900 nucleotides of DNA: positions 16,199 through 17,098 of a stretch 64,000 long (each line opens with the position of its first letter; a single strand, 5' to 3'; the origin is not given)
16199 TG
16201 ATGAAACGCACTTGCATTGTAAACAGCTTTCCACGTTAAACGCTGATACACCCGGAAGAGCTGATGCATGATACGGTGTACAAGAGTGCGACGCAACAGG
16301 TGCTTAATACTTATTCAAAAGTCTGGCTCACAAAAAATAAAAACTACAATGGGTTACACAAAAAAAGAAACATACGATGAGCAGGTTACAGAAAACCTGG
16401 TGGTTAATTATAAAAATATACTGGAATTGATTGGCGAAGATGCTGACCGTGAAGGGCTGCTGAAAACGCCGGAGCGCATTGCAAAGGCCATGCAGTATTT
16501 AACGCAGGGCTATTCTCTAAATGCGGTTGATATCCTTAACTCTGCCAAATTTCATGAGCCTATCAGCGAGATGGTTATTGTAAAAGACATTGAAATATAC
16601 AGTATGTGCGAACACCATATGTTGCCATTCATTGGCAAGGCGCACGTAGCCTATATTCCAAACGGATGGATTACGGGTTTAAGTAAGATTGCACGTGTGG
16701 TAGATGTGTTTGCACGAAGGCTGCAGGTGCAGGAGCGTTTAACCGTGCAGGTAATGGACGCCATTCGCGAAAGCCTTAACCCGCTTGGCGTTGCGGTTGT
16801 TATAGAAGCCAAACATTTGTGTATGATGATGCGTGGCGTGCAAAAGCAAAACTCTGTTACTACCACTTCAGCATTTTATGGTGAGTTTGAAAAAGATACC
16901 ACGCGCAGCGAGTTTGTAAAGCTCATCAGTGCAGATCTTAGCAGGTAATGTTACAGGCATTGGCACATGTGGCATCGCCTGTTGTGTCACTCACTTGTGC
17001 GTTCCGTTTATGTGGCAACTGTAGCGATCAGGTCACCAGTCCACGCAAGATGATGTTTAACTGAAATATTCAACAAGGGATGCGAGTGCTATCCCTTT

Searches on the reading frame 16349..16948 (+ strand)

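Call 56: search_protein_families(library=pfam, proteins=[window:16349-16948:+], max_evalue=0.00001)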
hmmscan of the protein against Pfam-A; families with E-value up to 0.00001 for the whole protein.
window:16349-16948:+ (199 aa): 1 family
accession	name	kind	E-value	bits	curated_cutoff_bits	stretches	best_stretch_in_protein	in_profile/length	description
PF01227.27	GTP_cyclohydroI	-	6.8e-75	250.9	27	1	21-193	5-178/179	GTP cyclohydrolase I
